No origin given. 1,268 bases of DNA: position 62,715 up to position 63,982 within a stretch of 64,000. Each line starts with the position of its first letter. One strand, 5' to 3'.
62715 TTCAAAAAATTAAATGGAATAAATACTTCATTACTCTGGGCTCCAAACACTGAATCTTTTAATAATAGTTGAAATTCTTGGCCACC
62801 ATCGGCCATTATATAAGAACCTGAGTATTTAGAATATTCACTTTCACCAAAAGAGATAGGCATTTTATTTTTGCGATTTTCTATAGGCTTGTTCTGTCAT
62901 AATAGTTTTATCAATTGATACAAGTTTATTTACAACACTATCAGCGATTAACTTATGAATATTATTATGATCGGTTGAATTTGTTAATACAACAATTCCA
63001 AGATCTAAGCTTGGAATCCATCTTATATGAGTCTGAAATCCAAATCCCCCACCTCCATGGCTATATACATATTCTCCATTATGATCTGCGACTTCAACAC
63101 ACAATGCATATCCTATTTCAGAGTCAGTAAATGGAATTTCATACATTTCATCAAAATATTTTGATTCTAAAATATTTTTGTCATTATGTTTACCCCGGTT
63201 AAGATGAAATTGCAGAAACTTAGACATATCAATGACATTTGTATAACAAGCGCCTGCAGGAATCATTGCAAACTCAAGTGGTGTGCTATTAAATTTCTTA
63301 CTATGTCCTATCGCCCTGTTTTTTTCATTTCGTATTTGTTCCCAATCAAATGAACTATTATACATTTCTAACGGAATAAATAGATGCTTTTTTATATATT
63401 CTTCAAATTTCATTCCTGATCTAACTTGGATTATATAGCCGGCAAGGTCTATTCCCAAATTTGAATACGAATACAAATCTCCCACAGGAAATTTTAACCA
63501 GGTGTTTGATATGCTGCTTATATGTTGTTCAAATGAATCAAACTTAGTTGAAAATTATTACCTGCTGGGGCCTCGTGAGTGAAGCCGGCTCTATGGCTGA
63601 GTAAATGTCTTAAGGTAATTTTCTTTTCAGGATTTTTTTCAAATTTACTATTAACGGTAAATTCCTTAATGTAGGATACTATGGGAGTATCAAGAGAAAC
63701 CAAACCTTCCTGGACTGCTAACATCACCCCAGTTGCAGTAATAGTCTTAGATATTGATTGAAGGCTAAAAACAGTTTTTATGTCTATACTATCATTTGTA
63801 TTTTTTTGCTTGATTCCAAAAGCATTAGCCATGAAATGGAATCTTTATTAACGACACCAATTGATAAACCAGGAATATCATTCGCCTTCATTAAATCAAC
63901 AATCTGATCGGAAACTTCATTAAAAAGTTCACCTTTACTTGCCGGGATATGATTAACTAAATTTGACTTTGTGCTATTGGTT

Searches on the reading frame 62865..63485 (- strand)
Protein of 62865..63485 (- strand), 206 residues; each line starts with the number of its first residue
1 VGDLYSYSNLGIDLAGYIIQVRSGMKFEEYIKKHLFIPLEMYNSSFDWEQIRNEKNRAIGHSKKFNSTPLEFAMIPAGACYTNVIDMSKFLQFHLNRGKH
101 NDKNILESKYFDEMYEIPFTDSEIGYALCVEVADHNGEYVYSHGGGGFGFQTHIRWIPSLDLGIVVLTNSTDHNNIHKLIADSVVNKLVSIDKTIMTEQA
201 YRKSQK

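Call 3: search_protein_families(library=pfam, proteins=[window:62865-63485:-], max_evalue=1)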
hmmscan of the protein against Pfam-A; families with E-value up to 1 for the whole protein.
window:62865-63485:- (206 aa): 2 families
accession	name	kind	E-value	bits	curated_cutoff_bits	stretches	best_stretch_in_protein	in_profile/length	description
PF00144.29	Beta-lactamase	-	4.5e-22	79.1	27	1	4-174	141-314/329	Beta-lactamase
PF20523.3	DUF6738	-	0.099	13.6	27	1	150-202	20-76/85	Domain of unknown function (DUF6738)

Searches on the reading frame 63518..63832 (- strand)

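Call 3: search_protein_families(library=pfam, proteins=[window:63518-63832:-], max_evalue=1)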
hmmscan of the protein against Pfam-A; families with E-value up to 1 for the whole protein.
window:63518-63832:- (104 aa): 2 families
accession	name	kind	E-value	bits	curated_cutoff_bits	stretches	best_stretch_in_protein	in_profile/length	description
PF00144.29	Beta-lactamase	-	3.6e-19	69.6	27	1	2-88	30-110/329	Beta-lactamase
PF13354.11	Beta-lactamase2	-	0.027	14.3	22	1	15-79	14-80/214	Beta-lactamase enzyme family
